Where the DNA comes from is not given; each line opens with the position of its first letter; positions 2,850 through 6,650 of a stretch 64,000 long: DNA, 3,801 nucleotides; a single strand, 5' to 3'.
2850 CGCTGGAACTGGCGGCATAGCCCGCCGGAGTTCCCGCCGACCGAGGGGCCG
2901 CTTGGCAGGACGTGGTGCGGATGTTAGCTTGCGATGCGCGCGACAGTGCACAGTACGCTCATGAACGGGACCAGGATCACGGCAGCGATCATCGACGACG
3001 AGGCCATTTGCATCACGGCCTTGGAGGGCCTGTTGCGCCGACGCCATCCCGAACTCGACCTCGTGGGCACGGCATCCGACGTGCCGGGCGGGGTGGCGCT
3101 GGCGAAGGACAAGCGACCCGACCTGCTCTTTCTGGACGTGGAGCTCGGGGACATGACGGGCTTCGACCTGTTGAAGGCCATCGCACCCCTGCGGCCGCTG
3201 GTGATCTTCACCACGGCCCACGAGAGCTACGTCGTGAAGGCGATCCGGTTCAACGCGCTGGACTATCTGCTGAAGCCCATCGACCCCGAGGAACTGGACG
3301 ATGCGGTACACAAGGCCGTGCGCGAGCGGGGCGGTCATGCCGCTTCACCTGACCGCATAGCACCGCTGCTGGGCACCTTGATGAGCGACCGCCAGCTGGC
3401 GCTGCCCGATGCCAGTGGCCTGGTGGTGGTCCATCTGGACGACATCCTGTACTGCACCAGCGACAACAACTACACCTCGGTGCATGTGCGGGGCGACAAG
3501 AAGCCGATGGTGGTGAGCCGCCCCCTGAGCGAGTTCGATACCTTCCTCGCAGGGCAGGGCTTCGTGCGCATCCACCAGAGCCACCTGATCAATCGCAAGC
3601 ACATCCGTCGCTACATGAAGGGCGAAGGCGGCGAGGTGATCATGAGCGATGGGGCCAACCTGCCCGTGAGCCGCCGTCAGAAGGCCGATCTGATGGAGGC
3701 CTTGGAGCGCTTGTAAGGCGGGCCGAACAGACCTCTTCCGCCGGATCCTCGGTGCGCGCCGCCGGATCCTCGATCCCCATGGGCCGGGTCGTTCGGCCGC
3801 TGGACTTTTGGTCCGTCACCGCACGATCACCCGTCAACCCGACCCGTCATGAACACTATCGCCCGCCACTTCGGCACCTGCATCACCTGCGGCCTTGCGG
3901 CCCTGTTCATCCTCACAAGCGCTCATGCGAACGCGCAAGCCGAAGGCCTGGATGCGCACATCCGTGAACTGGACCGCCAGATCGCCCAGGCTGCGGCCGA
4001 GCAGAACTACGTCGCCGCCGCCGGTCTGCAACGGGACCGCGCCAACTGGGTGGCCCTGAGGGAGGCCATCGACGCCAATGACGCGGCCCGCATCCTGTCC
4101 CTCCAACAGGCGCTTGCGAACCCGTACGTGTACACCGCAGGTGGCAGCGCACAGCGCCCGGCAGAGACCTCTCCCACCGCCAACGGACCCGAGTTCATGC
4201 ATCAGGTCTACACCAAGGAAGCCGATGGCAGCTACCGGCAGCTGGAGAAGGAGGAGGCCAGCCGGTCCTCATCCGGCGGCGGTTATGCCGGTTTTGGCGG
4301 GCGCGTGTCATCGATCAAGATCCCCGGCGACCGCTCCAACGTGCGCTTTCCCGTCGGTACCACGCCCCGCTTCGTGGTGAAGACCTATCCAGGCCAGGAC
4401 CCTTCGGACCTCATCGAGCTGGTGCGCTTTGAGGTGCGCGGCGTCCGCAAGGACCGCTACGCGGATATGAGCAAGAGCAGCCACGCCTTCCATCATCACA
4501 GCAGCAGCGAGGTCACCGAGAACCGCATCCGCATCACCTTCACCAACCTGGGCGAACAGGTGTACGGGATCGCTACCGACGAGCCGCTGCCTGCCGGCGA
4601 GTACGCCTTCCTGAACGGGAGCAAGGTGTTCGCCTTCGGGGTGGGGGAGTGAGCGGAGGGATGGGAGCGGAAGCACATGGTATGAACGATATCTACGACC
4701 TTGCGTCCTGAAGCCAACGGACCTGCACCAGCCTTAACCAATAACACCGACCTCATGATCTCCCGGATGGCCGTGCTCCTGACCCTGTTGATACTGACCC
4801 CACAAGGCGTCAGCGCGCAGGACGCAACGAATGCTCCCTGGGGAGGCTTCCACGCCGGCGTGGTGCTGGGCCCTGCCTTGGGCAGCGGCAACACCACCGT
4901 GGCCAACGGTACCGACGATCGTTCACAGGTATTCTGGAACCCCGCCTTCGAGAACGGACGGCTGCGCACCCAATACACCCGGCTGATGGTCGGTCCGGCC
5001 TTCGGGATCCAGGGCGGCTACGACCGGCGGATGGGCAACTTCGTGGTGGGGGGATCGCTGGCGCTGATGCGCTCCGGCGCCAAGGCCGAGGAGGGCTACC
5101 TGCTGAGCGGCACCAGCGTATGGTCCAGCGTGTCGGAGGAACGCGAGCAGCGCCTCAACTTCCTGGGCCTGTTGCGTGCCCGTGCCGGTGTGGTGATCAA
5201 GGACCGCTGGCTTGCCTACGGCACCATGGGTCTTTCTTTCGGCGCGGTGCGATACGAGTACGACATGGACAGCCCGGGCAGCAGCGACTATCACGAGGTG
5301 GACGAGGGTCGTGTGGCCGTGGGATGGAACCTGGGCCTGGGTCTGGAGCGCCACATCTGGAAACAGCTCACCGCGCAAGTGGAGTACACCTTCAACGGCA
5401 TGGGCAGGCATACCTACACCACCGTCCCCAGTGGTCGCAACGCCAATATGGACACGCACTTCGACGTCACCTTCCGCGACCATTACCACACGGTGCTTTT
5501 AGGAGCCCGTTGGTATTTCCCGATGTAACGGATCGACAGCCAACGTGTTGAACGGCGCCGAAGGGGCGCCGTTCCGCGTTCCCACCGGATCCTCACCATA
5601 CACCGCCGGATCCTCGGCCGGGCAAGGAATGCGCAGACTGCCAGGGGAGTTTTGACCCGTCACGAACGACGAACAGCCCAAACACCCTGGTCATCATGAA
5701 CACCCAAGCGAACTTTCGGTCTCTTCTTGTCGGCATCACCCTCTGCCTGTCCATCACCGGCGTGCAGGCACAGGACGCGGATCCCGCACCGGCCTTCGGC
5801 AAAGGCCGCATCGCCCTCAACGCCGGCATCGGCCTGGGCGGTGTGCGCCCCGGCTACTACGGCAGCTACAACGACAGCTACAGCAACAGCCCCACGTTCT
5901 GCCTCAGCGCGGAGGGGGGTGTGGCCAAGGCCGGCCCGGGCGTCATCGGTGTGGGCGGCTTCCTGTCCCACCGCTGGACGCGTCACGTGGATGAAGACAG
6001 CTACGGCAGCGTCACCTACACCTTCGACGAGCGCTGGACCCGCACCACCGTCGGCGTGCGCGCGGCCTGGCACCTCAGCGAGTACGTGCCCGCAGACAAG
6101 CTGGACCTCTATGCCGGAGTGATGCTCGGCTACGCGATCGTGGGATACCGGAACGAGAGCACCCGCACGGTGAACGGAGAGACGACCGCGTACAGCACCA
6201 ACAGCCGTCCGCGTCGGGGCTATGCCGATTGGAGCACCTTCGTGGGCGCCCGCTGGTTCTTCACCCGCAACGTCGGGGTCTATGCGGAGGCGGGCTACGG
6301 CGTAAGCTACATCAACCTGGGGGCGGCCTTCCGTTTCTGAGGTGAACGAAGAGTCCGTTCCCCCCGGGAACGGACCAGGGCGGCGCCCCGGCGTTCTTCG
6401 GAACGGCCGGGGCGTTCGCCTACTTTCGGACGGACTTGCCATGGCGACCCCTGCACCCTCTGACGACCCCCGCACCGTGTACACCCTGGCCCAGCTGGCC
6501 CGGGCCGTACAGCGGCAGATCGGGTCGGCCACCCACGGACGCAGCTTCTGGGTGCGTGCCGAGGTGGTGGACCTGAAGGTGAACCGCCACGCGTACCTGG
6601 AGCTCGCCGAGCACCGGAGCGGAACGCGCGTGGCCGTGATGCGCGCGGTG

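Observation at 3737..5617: Paired direct repeats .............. with 20-21 bp periodicity upstream of two secreted/OM protein genes, adjacent to a LytTR regulator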

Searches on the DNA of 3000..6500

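Call 70: search_rna_families(source=window, start=3000, end=6500, threshold=evalue, max_evalue=1)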
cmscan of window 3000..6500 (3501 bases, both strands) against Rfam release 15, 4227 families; matches with E-value up to 1: 0.
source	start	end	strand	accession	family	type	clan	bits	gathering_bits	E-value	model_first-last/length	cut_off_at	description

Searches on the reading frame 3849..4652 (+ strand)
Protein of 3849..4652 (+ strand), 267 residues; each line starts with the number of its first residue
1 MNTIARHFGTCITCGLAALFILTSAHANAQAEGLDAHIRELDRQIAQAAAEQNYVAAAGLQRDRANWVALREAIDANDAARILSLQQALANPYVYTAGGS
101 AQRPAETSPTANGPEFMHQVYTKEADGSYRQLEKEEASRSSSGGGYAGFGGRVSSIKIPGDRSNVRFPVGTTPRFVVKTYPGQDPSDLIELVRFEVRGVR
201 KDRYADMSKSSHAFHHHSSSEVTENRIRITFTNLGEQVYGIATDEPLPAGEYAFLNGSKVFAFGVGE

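Call 9: search_protein_families(library=pfam, proteins=[window:3849-4652:+], max_evalue=0.01)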
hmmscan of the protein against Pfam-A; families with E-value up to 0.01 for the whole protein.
window:3849-4652:+ (267 aa): 0 families

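Call 27: find_homologous_proteins(query=window:3849-4652:+)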
Query window:3849-4652:+ (267 aa): 15 proteins with E <= 0.001 among 7768 candidates.
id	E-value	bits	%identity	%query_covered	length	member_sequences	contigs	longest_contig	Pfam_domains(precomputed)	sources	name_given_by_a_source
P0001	1.1e-173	593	100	100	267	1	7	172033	-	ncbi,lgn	-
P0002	2.5e-151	520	88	100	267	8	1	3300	-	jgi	jgi:hypothetical protein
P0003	7.4e-137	473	82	100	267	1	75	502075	-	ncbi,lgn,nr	ncbi:MAG: hypothetical protein IT228_04425 [Flavobacteriales bacterium]|nr:hypothetical protein [Fla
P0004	7.6e-136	469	80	100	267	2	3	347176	-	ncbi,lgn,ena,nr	ncbi:MAG TPA: hypothetical protein PKE21_10715 [Flavobacteriales bacterium]|nr:hypothetical protein 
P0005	2.4e-128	445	78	97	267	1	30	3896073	-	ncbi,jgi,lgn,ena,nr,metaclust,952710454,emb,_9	ncbi:MAG: hypothetical protein IPJ87_14845 [Flavobacteriales bacterium]|jgi:hypothetical protein|nr:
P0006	4.8e-106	372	69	94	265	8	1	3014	-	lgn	-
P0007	8.6e-104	364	64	99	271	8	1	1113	-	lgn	-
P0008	6.2e-85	303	61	89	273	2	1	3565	-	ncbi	-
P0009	5.8e-84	299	55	95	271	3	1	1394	-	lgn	-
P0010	7.9e-82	292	57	90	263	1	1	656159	-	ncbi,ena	-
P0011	1.2e-77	279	53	96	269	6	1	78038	-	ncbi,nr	ncbi:MAG: hypothetical protein H6597_06825 [Flavobacteriales bacterium]|nr:hypothetical protein [Fla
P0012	2.2e-77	278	56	90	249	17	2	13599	-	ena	-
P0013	3.3e-77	277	54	94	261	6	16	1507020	-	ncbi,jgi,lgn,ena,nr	ncbi:MAG: hypothetical protein IPI00_15790 [Flavobacteriales bacterium]|nr:hypothetical protein [Fla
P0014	1.4e-58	216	51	89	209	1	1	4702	-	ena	-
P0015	2.9e-27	114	59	33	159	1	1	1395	-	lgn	-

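Call 28: search_protein_families(library=ncbifam, proteins=[window:3849-4652:+], max_evalue=0.01)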
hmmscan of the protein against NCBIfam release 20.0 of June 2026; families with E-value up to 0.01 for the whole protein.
window:3849-4652:+ (267 aa): 0 families

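Call 29: find_encoding_contigs(protein=P0013, flank=10000, max_places=2)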
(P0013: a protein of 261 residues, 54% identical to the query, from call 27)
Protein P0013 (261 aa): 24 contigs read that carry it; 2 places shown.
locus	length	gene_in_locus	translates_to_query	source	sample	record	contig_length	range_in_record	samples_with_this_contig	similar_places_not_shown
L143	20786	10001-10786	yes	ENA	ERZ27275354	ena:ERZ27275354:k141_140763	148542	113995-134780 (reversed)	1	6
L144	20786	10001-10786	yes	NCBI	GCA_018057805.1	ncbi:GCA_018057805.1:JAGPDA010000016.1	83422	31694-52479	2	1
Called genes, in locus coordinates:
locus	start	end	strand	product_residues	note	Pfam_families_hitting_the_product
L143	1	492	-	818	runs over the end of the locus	PF01433:Peptidase_M1, PF18962:Por_Secre_tail (weak)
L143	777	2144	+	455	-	PF07670:Gate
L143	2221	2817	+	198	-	PF00856:SET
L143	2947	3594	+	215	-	PF27667:YdcC (weak), PF03548:LolA, PF16584:LolA_2 (weak)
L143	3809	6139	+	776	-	PF13424:TPR_12 (weak), PF06580:His_kinase, PF02518:HATPase_c (weak)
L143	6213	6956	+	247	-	PF00072:Response_reg, PF04397:LytTR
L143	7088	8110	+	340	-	-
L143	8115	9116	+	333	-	PF18962:Por_Secre_tail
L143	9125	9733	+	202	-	-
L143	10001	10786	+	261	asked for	-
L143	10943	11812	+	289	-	-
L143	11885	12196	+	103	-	-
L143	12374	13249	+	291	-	PF04011:LemA, PF14237:GYF_2 (weak)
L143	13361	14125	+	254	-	-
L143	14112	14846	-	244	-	PF06271:RDD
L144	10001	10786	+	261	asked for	-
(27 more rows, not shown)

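Call 30: find_encoding_contigs(protein=P0010, flank=10000, max_places=2)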
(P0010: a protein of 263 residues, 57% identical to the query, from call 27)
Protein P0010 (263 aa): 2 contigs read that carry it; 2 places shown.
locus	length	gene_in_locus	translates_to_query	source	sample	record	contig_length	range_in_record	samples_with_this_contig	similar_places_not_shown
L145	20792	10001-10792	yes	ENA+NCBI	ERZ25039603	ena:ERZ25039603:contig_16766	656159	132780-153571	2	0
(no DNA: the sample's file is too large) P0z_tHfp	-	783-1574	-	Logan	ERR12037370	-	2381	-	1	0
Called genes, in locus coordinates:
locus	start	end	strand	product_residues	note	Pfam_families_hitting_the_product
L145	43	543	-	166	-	PF03781:FGE-sulfatase (weak)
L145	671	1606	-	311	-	PF11751:PorP_SprF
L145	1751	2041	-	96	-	-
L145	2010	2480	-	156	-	-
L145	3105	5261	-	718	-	PF01131:Topoisom_bac, PF13368:Toprim_C_rpt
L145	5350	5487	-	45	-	PF01751:Toprim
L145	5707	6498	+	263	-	PF01641:SelR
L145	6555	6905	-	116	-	-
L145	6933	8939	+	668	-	PF13424:TPR_12 (faint), PF06580:His_kinase, PF02518:HATPase_c (weak)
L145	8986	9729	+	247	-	PF00072:Response_reg, PF04397:LytTR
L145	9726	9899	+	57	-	-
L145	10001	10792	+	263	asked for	-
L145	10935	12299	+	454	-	-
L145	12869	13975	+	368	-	-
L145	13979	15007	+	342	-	PF19408:PKD_6, PF18962:Por_Secre_tail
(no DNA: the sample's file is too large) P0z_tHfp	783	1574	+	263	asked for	-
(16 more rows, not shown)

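Call 31: find_encoding_contigs(protein=P0011, flank=10000, max_places=2)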
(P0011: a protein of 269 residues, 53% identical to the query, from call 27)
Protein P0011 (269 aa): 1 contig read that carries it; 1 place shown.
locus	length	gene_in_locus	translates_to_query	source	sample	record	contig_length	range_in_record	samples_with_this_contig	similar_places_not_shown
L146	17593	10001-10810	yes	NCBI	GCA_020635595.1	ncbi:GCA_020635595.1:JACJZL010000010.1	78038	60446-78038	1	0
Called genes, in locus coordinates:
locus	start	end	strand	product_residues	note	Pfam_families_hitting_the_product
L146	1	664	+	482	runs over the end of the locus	PF22240:ISP_coupler, PF02384:N6_Mtase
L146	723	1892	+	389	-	PF01555:N6_N4_Mtase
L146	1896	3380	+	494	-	PF01555:N6_N4_Mtase (weak), PF01170:UPF0020 (weak)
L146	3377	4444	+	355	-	PF13091:PLDc_2 (weak), PF18243:BfiI_DBD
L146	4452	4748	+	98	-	PF18135:Type_ISP_C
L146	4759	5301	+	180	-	-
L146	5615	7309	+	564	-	PF06739:SBBP (weak), PF18962:Por_Secre_tail (weak)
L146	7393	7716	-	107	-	-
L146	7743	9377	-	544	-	PF00916:Sulfate_transp, PF01740:STAS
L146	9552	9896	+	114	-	-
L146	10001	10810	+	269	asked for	-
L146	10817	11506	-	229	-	PF03306:AAL_decarboxy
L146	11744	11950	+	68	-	-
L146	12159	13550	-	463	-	PF17116:T9SS_plug_1st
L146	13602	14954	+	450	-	PF05896:NQRA_N, PF24836:NQRA_2nd, PF11973:NQRA_SLBB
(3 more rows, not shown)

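Call 40: find_encoding_contigs(protein=P0005, flank=10000, max_places=1)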
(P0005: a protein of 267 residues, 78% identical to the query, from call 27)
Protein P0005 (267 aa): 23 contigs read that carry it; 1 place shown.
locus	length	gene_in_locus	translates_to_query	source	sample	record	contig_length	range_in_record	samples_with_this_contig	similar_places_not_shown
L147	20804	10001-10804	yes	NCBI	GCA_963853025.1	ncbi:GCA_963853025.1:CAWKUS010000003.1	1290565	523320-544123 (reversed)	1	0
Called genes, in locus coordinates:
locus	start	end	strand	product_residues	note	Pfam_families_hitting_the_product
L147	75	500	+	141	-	-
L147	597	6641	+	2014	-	PF06832:BiPBP_C (faint), PF00801:PKD, PF18911:PKD_4, PF00801:PKD, PF18911:PKD_4, PF13585:CHU_C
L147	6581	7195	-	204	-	-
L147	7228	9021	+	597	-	PF07719:TPR_2 (faint), PF17874:TPR_MalT (weak), PF13424:TPR_12, PF06580:His_kinase, PF02518:HATPase_c (weak)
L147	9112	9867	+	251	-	PF00072:Response_reg, PF04397:LytTR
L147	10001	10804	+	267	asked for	-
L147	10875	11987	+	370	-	-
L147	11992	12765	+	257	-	PF13505:OMP_b-brl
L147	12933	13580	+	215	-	-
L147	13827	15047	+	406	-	-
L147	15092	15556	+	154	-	-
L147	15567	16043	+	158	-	-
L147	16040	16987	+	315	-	PF19672:DUF6175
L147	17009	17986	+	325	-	-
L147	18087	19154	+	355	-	PF02601:Exonuc_VII_L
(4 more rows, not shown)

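Call 41: find_encoding_contigs(protein=P0004, flank=10000, max_places=1)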
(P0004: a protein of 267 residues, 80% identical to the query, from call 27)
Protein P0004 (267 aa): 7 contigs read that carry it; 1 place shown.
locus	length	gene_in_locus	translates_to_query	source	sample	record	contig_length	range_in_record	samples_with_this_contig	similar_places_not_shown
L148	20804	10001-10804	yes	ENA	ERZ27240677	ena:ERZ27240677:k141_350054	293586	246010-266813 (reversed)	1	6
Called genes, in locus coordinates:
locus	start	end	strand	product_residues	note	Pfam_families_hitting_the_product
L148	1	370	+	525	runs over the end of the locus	-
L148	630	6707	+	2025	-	PF06832:BiPBP_C (faint), PF18911:PKD_4, PF00801:PKD (weak), PF18911:PKD_4 (weak), PF00801:PKD, PF18911:PKD_4, PF13585:CHU_C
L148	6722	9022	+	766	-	PF06580:His_kinase, PF02518:HATPase_c (weak)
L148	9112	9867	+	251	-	PF00072:Response_reg, PF04397:LytTR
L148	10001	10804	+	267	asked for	-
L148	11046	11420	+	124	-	-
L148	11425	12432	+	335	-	-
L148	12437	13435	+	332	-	-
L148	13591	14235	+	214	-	-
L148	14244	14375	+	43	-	-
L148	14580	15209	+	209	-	PF00578:AhpC-TSA (weak), PF08534:Redoxin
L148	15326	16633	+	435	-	PF02844:GARS_N, PF01071:GARS_A, PF02843:GARS_C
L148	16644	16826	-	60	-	-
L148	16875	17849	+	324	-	-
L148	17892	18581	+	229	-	PF13507:GATase_5, PF07685:GATase_3, PF01965:DJ-1_PfpI (weak)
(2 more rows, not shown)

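Call 42: find_encoding_contigs(protein=P0012, flank=10000, max_places=1)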
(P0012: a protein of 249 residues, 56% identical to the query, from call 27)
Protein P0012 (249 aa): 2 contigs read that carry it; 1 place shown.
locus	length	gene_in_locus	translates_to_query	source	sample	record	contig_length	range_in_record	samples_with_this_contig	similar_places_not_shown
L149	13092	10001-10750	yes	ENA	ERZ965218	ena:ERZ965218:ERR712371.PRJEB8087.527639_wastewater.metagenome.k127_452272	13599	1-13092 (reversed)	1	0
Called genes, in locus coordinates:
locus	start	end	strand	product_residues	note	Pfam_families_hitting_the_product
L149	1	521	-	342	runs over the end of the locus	?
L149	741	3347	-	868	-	PF01751:Toprim, PF01131:Topoisom_bac, PF13368:Toprim_C_rpt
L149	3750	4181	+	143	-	PF01641:SelR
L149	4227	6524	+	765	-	PF13424:TPR_12 (faint), PF06580:His_kinase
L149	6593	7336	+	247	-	PF00072:Response_reg, PF04397:LytTR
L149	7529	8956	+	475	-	PF03781:FGE-sulfatase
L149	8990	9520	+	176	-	PF18962:Por_Secre_tail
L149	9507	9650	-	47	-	-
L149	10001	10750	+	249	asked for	-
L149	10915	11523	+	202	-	-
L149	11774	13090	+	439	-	?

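Call 43: find_encoding_contigs(protein=P0008, flank=10000, max_places=1)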
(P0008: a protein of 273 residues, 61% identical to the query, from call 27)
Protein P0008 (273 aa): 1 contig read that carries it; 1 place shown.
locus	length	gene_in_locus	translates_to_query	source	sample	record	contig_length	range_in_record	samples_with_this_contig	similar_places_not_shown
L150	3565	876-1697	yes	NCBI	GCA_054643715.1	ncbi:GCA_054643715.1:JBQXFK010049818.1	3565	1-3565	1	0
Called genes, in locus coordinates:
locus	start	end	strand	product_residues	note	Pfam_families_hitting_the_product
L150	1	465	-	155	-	?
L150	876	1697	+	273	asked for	-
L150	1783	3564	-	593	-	?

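Call 58: predict_structure(alignment_id=A2)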
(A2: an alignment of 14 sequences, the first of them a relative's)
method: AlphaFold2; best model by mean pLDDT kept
length: 267 residues; sequences in the alignment: 14
mean_pLDDT: 74.4   pTM: 0.52
mean pLDDT of the five models: 74.4, 73.6, 72.4, 68.9, 68.2
residues with pLDDT >= 90: 21; 70-90: 175; 50-70: 45; < 50: 26
segments of 3 or more residues with pLDDT < 50: 93-114
pLDDT, mean of each block of 10 residues (from residue 1): 54 62 53 79 80 71 81 77 71 39 36 58 75 84 77 88 85 81 78 88 89 80 85 80 86 88 87
secondary structure, 60 per line:
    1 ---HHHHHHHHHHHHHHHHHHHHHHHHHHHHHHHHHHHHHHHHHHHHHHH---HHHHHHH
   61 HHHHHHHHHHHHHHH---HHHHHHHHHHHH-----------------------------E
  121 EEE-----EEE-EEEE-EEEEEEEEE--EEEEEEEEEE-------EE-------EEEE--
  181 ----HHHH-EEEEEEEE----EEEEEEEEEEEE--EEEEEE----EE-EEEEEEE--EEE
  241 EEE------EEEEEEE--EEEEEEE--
elements in order: H4-50 H54-75 H79-90 E120-123 E129-131 E133-136 E138-146 E149-158 E175-178 H185-188 E190-197 E202-213 E216-221 E229-235 E238-243 E250-256 E259-265

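Call 61: fold_search(model_id=the predicted structure, library=pdb)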
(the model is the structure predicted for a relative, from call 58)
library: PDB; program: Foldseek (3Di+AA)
matches with E <= 10: 1151; with E <= 0.001: 0
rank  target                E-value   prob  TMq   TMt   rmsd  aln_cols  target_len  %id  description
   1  7a4d_H                1.4e-03  0.97  0.19  0.34  12.0       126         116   14  Crystal structure of the APH coiled-coil in complex with nanobodies Nb28 and Nb30 (released 2021-05-05)
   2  9ntq_B                1.9e-03  0.97  0.20  0.37  12.3       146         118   11  Identification and non-clinical characterization of SAR444200, a novel anti-GPC3 T-cell engager, for the treatment of  (released 2025-10-15)
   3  2xxm_B                3.6e-03  0.99  0.22  0.43   9.6       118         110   12  Crystal structure of the HIV-1 capsid protein C-terminal domain in complex with a camelid VHH and the CAI peptide. (released 2011-10-12)
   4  9vq6_B                3.6e-03  0.91  0.20  0.35  11.8       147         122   12  Strcture of Nanobody (NB) specific to Interleukin-6 (released 2026-01-28)
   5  9bt8_A                4.0e-03  0.90  0.20  0.35  11.8       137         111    9  Structure of Src in complex with beta-arrestin 1 revealing SH3 binding sites (released 2024-11-13)
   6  7wd1_C                4.3e-03  0.69  0.17  0.27  13.1       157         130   11  Crystal structure of R14 bound to SARS-CoV-2 RBD (released 2022-12-21)
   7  8uvy_B                4.5e-03  0.94  0.22  0.39  11.3       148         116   11  Structure of AKT1(E17K) with compound 3 (released 2024-09-04)
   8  3zkx_C                4.8e-03  0.94  0.20  0.38   9.0       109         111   14  TERNARY BACE2 XAPERONE COMPLEX (released 2013-05-29)
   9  2atp_A                4.8e-03  0.94  0.20  0.36  10.3       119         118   10  Crystal structure of a CD8ab heterodimer (released 2005-12-27)
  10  8yk4_A                4.8e-03  0.75  0.19  0.21  14.9       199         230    9  Structure of SARS-CoV-2 RBD and antibody NT-108 (released 2025-03-12)
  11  3dwt_A                5.3e-03  0.82  0.19  0.32  11.9       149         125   12  Structure of CabBCII-10 nanobody (released 2008-12-02)
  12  3etb_F                5.3e-03  0.69  0.19  0.22  12.8       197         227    9  Crystal structure of the engineered neutralizing antibody M18 complexed with anthrax protective antigen domain 4 (released 2009-04-28)
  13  2j88_H                5.6e-03  0.85  0.19  0.28  10.1       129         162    8  Hyaluronidase in complex with a monoclonal IgG Fab fragment (released 2007-04-03)
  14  7a4d_B                6.0e-03  0.89  0.20  0.35  11.6       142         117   11  Crystal structure of the APH coiled-coil in complex with nanobodies Nb28 and Nb30 (released 2021-05-05)
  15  8yaf_B                6.0e-03  0.87  0.19  0.34  12.6       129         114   10  SOD1, Nanobody1 and Nanobody2 complex (released 2025-05-21)
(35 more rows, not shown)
